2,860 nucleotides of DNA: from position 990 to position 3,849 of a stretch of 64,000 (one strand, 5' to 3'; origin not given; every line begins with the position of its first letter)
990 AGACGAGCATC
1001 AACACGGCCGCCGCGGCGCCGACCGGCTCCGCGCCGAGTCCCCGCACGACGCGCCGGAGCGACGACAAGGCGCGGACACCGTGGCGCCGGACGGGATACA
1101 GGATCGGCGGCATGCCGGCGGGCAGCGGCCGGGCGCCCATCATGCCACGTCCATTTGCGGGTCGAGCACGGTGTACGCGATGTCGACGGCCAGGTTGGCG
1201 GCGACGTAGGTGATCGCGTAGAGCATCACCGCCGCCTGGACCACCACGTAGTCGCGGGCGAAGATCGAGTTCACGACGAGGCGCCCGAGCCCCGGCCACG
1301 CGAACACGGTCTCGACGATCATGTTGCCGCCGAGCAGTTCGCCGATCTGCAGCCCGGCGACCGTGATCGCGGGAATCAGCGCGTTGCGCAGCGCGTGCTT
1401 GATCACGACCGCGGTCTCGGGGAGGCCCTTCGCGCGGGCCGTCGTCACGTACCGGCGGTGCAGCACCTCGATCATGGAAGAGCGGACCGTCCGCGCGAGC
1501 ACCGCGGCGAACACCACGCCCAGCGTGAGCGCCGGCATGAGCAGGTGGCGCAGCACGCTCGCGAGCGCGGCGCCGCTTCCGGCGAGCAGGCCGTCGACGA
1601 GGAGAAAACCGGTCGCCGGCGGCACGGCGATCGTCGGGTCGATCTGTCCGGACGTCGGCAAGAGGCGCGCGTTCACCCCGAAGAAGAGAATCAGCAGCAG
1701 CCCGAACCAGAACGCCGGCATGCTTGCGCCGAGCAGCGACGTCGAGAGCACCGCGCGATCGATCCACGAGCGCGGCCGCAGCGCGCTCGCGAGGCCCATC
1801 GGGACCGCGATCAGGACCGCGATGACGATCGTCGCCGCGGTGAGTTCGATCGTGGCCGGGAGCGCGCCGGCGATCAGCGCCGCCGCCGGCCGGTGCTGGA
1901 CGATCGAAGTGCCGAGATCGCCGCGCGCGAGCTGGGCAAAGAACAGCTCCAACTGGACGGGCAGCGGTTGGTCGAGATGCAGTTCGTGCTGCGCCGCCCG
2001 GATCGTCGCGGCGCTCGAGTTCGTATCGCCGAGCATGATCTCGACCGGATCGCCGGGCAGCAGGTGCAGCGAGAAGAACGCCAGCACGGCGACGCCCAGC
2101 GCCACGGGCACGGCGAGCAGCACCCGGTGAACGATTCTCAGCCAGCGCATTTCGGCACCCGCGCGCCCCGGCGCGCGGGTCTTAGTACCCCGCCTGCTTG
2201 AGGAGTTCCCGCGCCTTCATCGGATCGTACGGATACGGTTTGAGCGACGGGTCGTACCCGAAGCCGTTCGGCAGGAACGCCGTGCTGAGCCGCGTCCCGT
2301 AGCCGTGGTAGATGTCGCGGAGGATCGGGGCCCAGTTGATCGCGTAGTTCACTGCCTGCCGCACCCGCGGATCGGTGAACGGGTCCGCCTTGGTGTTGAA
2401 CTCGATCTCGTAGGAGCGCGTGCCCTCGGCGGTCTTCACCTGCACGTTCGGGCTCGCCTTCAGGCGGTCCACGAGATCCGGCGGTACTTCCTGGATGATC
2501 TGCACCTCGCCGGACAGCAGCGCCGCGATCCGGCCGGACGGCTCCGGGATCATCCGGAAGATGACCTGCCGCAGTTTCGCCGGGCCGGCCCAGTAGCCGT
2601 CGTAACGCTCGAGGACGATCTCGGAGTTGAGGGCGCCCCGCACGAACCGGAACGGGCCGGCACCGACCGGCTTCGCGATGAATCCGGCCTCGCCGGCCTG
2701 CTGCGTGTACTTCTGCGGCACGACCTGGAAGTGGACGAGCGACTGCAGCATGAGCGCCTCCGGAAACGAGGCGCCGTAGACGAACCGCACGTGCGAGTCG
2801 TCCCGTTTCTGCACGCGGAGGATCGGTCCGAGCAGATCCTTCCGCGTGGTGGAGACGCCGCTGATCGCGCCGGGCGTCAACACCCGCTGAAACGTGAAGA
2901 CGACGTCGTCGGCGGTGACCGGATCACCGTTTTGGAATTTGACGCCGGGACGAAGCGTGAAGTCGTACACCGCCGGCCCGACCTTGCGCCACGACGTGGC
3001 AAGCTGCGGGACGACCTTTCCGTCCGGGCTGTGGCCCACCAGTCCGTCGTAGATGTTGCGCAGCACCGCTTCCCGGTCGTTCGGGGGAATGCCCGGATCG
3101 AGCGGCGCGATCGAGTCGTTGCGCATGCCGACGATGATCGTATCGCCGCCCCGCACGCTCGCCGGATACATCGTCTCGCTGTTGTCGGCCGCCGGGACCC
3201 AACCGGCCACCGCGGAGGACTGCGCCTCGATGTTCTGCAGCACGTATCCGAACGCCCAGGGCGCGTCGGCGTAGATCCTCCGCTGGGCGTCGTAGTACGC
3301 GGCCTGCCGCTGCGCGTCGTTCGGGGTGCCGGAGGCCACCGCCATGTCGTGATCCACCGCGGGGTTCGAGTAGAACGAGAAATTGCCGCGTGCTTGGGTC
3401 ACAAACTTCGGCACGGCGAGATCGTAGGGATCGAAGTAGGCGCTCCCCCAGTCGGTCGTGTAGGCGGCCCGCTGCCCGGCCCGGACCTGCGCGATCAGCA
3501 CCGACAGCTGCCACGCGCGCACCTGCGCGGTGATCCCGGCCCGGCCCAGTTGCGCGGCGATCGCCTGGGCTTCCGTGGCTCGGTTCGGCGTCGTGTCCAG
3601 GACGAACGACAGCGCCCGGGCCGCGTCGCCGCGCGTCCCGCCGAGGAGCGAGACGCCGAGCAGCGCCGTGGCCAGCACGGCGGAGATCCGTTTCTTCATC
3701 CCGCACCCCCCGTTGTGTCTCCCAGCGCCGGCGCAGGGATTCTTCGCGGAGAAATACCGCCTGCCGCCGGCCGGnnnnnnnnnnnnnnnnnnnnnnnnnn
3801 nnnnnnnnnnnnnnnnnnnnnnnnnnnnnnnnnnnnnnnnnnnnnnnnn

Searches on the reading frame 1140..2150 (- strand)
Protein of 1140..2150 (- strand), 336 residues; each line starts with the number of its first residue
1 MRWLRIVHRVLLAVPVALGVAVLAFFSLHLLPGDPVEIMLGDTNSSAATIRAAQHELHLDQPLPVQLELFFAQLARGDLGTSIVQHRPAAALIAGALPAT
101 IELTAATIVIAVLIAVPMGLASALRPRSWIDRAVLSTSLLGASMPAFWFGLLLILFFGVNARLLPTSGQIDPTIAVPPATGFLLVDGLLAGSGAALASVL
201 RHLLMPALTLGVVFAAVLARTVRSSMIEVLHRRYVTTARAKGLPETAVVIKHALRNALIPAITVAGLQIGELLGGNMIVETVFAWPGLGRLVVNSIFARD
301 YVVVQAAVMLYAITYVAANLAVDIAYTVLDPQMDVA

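Call 36: search_protein_families(library=pfam, proteins=[window:1140-2150:-], max_evalue=0.00001)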
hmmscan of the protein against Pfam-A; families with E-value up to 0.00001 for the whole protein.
window:1140-2150:- (336 aa): 2 families
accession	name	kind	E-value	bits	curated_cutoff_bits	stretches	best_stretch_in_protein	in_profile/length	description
PF00528.27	BPD_transp_1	-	7e-39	133.9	26.4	1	115-334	1-183/184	Binding-protein-dependent transport system inner membrane component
PF19300.4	BPD_transp_1_N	-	1.6e-06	28.7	23.8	0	6-77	5-75/114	Binding-prot-dependent transport system membrane comp, N-term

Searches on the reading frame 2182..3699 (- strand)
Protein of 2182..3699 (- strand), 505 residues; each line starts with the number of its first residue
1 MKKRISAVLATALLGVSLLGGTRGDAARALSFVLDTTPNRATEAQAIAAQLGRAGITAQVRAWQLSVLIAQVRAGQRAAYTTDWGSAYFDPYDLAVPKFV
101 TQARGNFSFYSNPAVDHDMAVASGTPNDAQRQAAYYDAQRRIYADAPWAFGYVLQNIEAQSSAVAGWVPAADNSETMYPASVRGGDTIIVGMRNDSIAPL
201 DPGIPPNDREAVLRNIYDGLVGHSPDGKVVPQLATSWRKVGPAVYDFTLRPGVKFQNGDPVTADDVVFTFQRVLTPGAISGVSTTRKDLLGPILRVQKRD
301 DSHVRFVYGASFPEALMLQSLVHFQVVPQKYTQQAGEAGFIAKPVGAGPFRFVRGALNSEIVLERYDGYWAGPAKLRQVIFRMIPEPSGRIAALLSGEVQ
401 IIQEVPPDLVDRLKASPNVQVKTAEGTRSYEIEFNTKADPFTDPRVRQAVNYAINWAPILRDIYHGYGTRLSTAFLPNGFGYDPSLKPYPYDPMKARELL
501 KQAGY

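Call 36: search_protein_families(library=pfam, proteins=[window:2182-3699:-], max_evalue=0.00001)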
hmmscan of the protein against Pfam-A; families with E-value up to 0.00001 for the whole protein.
window:2182-3699:- (505 aa): 1 family
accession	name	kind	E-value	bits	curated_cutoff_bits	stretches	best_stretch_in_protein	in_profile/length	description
PF00496.27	SBP_bac_5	-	1.4e-82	278.2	32.4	1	228-505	1-278/368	Bacterial extracellular solute-binding proteins, family 5 Middle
